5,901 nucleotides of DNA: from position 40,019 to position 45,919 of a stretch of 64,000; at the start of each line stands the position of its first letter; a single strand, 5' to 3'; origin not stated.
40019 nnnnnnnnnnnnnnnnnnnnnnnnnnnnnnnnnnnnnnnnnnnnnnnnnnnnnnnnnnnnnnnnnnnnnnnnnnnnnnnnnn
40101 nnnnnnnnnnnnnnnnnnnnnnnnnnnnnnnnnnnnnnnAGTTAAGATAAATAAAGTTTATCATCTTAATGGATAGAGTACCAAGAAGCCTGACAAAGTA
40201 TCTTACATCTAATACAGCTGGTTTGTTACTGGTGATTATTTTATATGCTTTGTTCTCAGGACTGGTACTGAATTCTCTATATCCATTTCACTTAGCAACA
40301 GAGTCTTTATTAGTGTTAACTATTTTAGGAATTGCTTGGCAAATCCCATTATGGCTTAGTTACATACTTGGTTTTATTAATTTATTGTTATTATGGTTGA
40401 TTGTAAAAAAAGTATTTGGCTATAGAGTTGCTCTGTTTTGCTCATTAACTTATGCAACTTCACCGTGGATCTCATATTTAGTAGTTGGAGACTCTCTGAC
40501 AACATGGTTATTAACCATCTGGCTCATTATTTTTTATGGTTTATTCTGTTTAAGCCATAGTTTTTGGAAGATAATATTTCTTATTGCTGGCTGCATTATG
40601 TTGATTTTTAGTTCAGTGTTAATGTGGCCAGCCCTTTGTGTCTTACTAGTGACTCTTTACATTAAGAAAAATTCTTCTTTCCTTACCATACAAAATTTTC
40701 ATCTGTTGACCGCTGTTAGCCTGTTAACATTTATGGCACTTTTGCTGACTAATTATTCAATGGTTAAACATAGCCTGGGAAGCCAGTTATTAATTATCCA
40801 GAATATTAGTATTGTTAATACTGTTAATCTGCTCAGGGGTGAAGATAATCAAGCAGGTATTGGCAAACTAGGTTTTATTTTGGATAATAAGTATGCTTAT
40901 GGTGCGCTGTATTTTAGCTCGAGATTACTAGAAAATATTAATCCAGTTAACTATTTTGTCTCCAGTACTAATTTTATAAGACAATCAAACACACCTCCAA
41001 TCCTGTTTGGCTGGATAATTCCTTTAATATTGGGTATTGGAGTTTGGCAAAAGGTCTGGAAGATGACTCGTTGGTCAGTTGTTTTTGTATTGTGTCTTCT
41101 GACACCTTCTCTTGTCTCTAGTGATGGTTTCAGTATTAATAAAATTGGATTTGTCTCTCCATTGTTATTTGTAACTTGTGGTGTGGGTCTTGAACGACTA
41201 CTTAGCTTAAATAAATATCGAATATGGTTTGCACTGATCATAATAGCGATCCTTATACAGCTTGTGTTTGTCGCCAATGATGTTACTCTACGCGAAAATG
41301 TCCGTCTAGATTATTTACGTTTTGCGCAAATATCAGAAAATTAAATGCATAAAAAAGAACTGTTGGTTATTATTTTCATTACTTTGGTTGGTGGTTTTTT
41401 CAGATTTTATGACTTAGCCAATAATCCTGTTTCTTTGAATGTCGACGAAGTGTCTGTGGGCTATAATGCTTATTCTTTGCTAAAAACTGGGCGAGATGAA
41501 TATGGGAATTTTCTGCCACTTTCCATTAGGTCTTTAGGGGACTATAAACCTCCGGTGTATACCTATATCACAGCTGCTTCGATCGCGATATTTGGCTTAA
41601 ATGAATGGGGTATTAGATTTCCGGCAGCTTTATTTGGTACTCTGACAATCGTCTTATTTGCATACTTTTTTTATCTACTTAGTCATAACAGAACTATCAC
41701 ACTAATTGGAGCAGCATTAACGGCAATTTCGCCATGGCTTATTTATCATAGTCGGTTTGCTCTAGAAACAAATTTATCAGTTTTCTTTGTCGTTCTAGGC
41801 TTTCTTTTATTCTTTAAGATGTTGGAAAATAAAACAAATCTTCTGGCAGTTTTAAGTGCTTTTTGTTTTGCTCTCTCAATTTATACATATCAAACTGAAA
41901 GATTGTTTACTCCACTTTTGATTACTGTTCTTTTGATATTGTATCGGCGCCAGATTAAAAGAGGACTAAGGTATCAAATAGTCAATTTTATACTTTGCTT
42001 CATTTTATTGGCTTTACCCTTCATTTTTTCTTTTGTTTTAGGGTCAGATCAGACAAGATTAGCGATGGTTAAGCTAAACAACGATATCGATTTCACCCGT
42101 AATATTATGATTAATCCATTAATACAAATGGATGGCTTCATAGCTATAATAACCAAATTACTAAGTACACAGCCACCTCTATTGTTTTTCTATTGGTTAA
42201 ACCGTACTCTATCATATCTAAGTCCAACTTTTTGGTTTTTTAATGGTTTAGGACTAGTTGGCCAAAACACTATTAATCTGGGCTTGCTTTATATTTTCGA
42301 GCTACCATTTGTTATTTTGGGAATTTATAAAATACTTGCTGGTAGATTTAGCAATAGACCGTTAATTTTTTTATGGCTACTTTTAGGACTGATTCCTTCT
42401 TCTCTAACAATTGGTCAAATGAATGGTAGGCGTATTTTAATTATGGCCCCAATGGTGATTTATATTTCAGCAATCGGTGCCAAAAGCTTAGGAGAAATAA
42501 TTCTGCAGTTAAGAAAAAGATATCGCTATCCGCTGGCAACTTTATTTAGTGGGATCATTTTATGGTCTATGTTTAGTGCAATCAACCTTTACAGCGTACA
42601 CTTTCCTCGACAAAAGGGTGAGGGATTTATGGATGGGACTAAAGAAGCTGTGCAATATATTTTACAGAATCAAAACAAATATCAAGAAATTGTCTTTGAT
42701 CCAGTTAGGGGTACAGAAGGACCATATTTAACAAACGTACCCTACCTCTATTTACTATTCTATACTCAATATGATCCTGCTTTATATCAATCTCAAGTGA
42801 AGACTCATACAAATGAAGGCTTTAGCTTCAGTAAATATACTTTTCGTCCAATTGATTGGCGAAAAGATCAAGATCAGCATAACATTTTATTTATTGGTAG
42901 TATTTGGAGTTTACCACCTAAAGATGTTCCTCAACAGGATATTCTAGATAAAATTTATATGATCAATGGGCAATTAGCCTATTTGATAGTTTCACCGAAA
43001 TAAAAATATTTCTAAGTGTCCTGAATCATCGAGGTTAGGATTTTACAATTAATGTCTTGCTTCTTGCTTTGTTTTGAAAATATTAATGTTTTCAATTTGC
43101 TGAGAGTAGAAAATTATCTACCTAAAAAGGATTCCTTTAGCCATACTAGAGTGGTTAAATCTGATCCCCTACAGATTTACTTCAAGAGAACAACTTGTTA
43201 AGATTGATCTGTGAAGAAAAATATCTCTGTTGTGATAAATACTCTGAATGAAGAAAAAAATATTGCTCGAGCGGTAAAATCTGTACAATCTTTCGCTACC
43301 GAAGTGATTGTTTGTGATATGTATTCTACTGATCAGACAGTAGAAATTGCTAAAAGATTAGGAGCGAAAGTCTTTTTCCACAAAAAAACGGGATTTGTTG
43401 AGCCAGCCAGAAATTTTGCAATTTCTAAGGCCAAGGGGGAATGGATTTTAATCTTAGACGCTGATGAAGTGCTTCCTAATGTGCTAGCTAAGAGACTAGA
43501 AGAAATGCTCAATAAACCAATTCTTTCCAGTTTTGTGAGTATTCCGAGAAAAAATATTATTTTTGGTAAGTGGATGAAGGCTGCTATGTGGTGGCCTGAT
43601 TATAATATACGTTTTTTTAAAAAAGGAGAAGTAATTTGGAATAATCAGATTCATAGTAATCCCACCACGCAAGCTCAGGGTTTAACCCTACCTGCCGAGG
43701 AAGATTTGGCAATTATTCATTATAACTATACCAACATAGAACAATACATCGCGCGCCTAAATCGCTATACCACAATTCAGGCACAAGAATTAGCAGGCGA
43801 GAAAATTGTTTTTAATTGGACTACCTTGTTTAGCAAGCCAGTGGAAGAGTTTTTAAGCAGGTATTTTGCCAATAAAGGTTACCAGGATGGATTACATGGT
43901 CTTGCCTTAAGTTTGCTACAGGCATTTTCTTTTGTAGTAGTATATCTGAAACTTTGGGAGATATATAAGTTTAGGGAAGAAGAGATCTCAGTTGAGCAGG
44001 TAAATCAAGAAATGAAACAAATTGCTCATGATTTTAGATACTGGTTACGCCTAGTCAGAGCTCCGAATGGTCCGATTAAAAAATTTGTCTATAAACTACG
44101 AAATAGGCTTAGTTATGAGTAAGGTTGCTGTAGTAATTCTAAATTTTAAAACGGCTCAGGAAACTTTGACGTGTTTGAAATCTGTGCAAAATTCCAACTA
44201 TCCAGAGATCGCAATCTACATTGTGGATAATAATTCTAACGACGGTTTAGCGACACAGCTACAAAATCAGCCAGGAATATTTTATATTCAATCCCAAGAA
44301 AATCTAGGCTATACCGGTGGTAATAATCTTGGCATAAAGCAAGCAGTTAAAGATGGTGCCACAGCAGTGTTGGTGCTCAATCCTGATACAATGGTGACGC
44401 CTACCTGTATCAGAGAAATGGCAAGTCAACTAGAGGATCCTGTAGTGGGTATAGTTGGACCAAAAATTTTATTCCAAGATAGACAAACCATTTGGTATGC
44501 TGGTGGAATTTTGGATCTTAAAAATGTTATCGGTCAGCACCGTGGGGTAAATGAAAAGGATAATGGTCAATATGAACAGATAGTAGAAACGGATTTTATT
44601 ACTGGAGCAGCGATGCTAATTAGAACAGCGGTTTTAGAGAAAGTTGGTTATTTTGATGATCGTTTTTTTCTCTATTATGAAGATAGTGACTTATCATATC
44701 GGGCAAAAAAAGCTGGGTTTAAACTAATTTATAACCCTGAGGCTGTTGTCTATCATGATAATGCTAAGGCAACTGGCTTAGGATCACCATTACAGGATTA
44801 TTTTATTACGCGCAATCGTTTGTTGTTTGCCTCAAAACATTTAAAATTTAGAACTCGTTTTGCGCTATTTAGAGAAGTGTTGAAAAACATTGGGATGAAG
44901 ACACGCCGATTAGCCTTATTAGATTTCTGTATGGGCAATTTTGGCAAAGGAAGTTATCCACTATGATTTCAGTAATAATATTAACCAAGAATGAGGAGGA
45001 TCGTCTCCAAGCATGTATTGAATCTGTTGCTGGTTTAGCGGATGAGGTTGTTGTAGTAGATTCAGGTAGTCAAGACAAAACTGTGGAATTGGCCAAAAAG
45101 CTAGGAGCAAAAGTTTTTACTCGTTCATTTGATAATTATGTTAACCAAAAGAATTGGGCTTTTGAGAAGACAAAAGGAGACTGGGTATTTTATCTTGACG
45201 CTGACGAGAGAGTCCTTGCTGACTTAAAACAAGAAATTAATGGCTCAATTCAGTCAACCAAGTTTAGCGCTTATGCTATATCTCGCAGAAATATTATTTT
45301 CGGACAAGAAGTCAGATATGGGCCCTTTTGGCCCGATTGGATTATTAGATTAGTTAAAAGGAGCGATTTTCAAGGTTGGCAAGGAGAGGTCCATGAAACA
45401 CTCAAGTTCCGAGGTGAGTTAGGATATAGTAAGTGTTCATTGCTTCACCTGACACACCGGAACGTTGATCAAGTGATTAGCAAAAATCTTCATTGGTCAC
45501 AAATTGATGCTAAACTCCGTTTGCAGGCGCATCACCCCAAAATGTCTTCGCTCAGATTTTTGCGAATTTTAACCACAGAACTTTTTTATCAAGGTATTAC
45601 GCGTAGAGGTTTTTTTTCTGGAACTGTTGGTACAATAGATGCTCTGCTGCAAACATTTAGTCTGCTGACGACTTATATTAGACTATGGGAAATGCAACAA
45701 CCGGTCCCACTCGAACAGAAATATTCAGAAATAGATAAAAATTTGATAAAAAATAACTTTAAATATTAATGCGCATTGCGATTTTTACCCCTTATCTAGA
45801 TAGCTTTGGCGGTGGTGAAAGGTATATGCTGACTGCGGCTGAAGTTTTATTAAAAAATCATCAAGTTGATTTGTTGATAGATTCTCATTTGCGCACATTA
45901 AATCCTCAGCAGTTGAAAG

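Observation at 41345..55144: Five ArnT/PMT-like (family A) paralogs, three in direct tandem, each flanked by GT2 donor synthases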

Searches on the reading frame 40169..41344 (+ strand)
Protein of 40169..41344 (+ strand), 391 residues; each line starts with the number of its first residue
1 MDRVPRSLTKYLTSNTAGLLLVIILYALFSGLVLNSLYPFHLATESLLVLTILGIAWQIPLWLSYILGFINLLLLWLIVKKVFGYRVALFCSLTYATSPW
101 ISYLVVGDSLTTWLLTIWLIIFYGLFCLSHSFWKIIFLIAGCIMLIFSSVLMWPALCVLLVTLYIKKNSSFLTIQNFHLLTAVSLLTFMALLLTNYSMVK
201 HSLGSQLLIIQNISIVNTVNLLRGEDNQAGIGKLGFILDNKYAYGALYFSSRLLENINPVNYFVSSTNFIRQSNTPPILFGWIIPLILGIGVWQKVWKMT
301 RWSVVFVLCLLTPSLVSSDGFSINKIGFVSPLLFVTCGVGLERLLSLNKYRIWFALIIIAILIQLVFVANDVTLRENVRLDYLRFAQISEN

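Call 5: search_protein_families(library=pfam, proteins=[window:40169-41344:+], max_evalue=0.01)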
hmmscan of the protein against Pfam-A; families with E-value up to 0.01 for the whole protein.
window:40169-41344:+ (391 aa): 0 families

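Call 8: search_protein_families(library=ncbifam, proteins=[window:40169-41344:+], max_evalue=0.01)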
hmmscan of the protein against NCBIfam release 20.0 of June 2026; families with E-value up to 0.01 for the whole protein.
window:40169-41344:+ (391 aa): 0 families

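Call 44: find_homologous_proteins(query=window:40169-41344:+, max_evalue=0.001)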
Query window:40169-41344:+ (391 aa): 1 proteins with E <= 0.001 among 8000 candidates.
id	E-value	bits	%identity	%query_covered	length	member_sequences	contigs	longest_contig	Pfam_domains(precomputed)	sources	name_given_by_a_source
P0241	1.1e-245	833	100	100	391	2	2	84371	-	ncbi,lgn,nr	ncbi:glycosyltransferase family 39 protein [Patescibacteria group bacterium]|nr:glycosyltransferase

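Call 76: search_protein_families(library=pfam, proteins=[window:40169-41344:+], max_evalue=5)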
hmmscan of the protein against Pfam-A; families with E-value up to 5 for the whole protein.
window:40169-41344:+ (391 aa): 0 families

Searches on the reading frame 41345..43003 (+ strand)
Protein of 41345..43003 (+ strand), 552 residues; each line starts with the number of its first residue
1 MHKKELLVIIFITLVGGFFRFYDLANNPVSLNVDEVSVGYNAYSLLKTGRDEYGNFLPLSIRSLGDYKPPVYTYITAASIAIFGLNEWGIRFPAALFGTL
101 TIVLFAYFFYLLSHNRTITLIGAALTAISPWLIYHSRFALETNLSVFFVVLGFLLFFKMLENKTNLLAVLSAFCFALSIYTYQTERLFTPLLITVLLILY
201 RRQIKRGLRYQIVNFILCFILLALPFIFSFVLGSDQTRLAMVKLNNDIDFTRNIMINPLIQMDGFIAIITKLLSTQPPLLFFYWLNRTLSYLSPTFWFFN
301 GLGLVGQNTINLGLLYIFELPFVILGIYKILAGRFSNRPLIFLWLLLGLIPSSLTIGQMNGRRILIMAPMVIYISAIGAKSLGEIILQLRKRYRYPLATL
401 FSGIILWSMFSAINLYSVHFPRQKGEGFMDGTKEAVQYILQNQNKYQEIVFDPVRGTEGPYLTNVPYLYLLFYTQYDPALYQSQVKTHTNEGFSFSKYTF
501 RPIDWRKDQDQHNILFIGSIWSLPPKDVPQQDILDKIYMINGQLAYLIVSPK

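Call 5: search_protein_families(library=pfam, proteins=[window:41345-43003:+], max_evalue=0.01)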
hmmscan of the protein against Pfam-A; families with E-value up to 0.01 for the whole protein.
window:41345-43003:+ (552 aa): 4 families
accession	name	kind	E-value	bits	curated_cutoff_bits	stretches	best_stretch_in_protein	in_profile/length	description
PF13231.12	PMT_2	-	3.2e-12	47.4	26.1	1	68-225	2-156/160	Dolichyl-phosphate-mannose-protein mannosyltransferase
PF02366.24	PMT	-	1.2e-11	45.1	22.7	1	11-228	2-232/245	Dolichyl-phosphate-mannose-protein mannosyltransferase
PF03779.20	SPW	-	0.0056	17.6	31.5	0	76-155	13-88/93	SPW repeat domain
PF23688.1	YlcJ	-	0.0081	16.7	27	0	215-233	3-21/49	YlcJ-like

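Call 8: search_protein_families(library=ncbifam, proteins=[window:41345-43003:+], max_evalue=0.01)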
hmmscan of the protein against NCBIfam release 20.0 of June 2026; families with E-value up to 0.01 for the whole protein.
window:41345-43003:+ (552 aa): 4 families
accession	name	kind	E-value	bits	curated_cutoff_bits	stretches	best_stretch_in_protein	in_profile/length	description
TIGR03663.1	TIGR03663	subfamily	6.7e-15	55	126.25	1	8-341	3-296/435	flippase activity-associated protein Agl23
NF058602.1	PrMnsylTfPmt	equivalog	5.5e-07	28.8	800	1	68-152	99-183/530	protein O-mannosyltransferase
NF047440.1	LA3751_2_3_fam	subfamily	8.8e-07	28.1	200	1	69-227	82-238/460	LA_3751/LA_3752 family putative glycosyltransferase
NF009784.2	PRK13279.1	equivalog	0.00073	18.3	567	1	68-229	61-225/539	lipid IV(A) 4-amino-4-deoxy-L-arabinosyltransferase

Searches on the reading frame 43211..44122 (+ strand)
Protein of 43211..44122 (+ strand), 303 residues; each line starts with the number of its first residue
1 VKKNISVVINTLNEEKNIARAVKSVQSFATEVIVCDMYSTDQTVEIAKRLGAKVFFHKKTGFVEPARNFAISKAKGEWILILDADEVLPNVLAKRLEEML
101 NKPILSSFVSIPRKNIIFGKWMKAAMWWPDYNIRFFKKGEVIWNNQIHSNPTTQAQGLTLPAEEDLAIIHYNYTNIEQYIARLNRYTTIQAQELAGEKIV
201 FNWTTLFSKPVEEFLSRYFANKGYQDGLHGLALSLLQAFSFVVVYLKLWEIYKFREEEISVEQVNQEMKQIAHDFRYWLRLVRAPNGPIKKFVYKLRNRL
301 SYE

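Call 5: search_protein_families(library=pfam, proteins=[window:43211-44122:+], max_evalue=0.01)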
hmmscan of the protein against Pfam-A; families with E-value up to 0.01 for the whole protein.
window:43211-44122:+ (303 aa): 4 families
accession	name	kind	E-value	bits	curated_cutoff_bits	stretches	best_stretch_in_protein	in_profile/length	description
PF00535.33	Glycos_transf_2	-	2.1e-22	80.3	23.3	1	6-152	1-154/168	Glycosyl transferase family 2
PF10111.15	Glyco_tranf_2_2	-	2e-05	24.6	27.3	1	6-88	1-94/276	Glycosyltransferase like family 2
PF13704.12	Glyco_tranf_2_4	-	4.8e-05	24.2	27.5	1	13-89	2-85/98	Glycosyl transferase family 2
PF13641.12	Glyco_tranf_2_3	-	0.0049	17.3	27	1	4-90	2-101/230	Glycosyltransferase like family 2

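Call 8: search_protein_families(library=ncbifam, proteins=[window:43211-44122:+], max_evalue=0.01)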
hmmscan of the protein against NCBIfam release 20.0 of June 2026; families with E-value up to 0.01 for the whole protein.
window:43211-44122:+ (303 aa): 16 families
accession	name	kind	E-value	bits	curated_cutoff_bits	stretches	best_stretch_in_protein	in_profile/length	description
TIGR04283.1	glyco_like_mftF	equivalog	3e-16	59.7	182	1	5-128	1-127/221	TIGR04283 family arsenosugar biosynthesis glycosyltransferase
TIGR04195.1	S_glycosyl_SunS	equivalog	1.2e-12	47.4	350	1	5-185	59-236/421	SunS family peptide S-glycosyltransferase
TIGR04182.1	glyco_TIGR04182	equivalog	2.2e-10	40.4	325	1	5-96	2-93/293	S-layer glycoprotein N-glycosyltransferase AglJ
NF047683.1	TeichurnBiosyTuaG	equivalog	5.8e-10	39.2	400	1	2-109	5-121/252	teichuronic acid biosynthesis protein TuaG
NF010496.0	PRK13915.1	equivalog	2.6e-09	36.6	262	1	2-59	30-93/307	glucosyl-3-phosphoglycerate synthase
NF007482.0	PRK10073.1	equivalog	4e-08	32.7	423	1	3-101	6-111/334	glycosyltransferase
NF050050.1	ProtGlycPglI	equivalog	8.1e-08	32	500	1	4-97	3-106/306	GalNAc(5)-diNAcBac-PP-undecaprenol beta-1,3-glucosyltransferase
NF041875.1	EPS_EpsD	equivalog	7.7e-06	25.5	370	1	5-97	1-102/325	exopolysaccharide biosynthesis glycosyltransferase EpsD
NF038302.1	EPS_HpsE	equivalog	8.4e-06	25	300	1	4-87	2-98/307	hormogonium polysaccharide biosynthesis glycosyltransferase HpsE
TIGR03937.1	PgaC_IcaA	equivalog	5.7e-05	22.2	422.3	1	3-112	45-163/407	poly-beta-1,6-N-acetyl-D-glucosamine synthase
NF041391.1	DPhHxTase_Halo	equivalog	6.1e-05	22.1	375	1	11-91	3-84/213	dolichyl-phosphate hexose transferase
NF038299.1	EPS_HpsN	equivalog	9.6e-05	21.5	425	1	4-93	2-100/317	hormogonium polysaccharide biosynthesis glycosyltransferase HpsN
NF045692.1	OglycostaseCruG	equivalog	0.00038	19.5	600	1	4-52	42-93/386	2'-O-glycosyltransferase CruG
NF053739.1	GlytfEpsEBac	equivalog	0.00063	18.8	450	1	5-97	3-101/265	glycosyltransferase EpsE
TIGR03965.1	mycofact_glyco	equivalog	0.001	18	280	1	3-89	74-167/467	mycofactocin biosynthesis glycosyltransferase MftF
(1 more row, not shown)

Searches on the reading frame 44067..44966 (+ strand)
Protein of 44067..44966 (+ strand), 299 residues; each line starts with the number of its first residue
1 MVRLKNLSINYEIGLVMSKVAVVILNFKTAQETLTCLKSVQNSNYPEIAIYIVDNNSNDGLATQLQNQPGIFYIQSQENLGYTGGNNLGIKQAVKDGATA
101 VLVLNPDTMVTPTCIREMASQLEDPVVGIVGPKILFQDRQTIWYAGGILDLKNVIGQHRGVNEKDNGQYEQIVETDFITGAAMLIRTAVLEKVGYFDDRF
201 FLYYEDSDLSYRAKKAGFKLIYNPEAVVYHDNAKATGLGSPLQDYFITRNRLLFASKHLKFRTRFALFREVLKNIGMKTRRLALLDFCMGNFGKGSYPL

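Call 6: search_protein_families(library=pfam, proteins=[window:44067-44966:+], max_evalue=0.01)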
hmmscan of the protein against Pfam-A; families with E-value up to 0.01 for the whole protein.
window:44067-44966:+ (299 aa): 4 families
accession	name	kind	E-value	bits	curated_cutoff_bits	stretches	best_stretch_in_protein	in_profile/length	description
PF00535.33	Glycos_transf_2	-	1e-18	68.3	23.3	1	22-189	2-164/168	Glycosyl transferase family 2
PF13641.12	Glyco_tranf_2_3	-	5.8e-17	62.9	27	1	20-235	3-216/230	Glycosyltransferase like family 2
PF13632.12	Glyco_trans_2_3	-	3e-14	53.7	27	1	101-231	2-124/198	Glycosyl transferase family group 2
PF13506.12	Glyco_transf_21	-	3.5e-07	30.3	21.7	1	101-228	34-152/174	Glycosyl transferase family 21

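Call 48: search_protein_families(library=ncbifam, proteins=[window:44115-44966:+], max_evalue=0.00001)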
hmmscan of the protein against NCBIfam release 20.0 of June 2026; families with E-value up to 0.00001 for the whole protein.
window:44115-44966:+ (283 aa): 7 families
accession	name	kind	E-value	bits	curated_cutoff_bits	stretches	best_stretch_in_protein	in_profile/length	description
TIGR01556.1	rhamnosyltran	subfamily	5.2e-24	84.9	200.55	1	27-242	16-239/281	rhamnosyltransferase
TIGR03965.1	mycofact_glyco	equivalog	1.2e-18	67.2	280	1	3-216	75-282/467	mycofactocin biosynthesis glycosyltransferase MftF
NF041875.1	EPS_EpsD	equivalog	4.6e-14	52.5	370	1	5-217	2-209/325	exopolysaccharide biosynthesis glycosyltransferase EpsD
TIGR03937.1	PgaC_IcaA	equivalog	7e-12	45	422.3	1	3-213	46-249/407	poly-beta-1,6-N-acetyl-D-glucosamine synthase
NF050113.1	gal_furan_GlfT1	equivalog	5.6e-11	42.3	330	1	5-209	2-201/290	galactofuranosyltransferase GlfT1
TIGR04242.1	nodulat_NodC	equivalog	1.9e-09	37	550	1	3-212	49-262/395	chitooligosaccharide synthase NodC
NF038299.1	EPS_HpsN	equivalog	5.8e-08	32.1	425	1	3-253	2-264/317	hormogonium polysaccharide biosynthesis glycosyltransferase HpsN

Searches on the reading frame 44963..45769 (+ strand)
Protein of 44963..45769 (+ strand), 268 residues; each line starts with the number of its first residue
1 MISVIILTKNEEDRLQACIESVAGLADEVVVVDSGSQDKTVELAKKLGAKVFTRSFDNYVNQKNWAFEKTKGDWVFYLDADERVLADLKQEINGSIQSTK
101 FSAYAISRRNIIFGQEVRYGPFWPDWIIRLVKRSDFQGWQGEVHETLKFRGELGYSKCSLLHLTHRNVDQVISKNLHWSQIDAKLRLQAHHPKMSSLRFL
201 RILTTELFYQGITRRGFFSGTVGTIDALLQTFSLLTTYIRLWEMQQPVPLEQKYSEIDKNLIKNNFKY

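Call 6: search_protein_families(library=pfam, proteins=[window:44963-45769:+], max_evalue=0.01)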
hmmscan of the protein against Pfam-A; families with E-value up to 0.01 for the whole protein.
window:44963-45769:+ (268 aa): 3 families
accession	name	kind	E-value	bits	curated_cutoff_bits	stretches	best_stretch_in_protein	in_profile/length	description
PF00535.33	Glycos_transf_2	-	4.2e-21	76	23.3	1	3-112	1-119/168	Glycosyl transferase family 2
PF13704.12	Glyco_tranf_2_4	-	8.8e-08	33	27.5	1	9-84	1-84/98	Glycosyl transferase family 2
PF10111.15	Glyco_tranf_2_2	-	0.0071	16.3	27.3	0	4-100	2-110/276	Glycosyltransferase like family 2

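Call 8: search_protein_families(library=ncbifam, proteins=[window:44963-45769:+], max_evalue=0.01)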
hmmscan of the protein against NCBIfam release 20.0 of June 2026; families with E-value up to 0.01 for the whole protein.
window:44963-45769:+ (268 aa): 13 families
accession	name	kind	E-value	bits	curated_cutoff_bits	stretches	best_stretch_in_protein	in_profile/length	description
TIGR04283.1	glyco_like_mftF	equivalog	2.9e-16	59.8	182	1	2-101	1-102/221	TIGR04283 family arsenosugar biosynthesis glycosyltransferase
NF010496.0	PRK13915.1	equivalog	3.6e-10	39.4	262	1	2-81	33-126/307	glucosyl-3-phosphoglycerate synthase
TIGR04195.1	S_glycosyl_SunS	equivalog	6.4e-10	38.4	350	1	2-91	59-150/421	SunS family peptide S-glycosyltransferase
TIGR04182.1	glyco_TIGR04182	equivalog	4.7e-07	29.5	325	1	2-86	2-87/293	S-layer glycoprotein N-glycosyltransferase AglJ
NF007482.0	PRK10073.1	equivalog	4.2e-06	26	423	1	2-89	8-103/334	glycosyltransferase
NF041875.1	EPS_EpsD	equivalog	7.7e-06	25.5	370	1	2-134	1-139/325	exopolysaccharide biosynthesis glycosyltransferase EpsD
NF045692.1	OglycostaseCruG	equivalog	2.4e-05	23.4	600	1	2-88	43-144/386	2'-O-glycosyltransferase CruG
NF050050.1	ProtGlycPglI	equivalog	8.9e-05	22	500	1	2-88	4-100/306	GalNAc(5)-diNAcBac-PP-undecaprenol beta-1,3-glucosyltransferase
NF041391.1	DPhHxTase_Halo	equivalog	9.5e-05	21.5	375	1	9-82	4-79/213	dolichyl-phosphate hexose transferase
NF058614.1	PPMAGASynPpgS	equivalog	0.00068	19.1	370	1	4-53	4-53/226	polyprenyl-phospho-N-acetylgalactosaminyl synthase PpgS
NF047683.1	TeichurnBiosyTuaG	equivalog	0.0017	18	400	1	2-87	8-102/252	teichuronic acid biosynthesis protein TuaG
TIGR03965.1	mycofact_glyco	equivalog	0.0024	16.8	280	1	2-82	76-165/467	mycofactocin biosynthesis glycosyltransferase MftF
TIGR03937.1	PgaC_IcaA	equivalog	0.0065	15.5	422.3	1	1-81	46-135/407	poly-beta-1,6-N-acetyl-D-glucosamine synthase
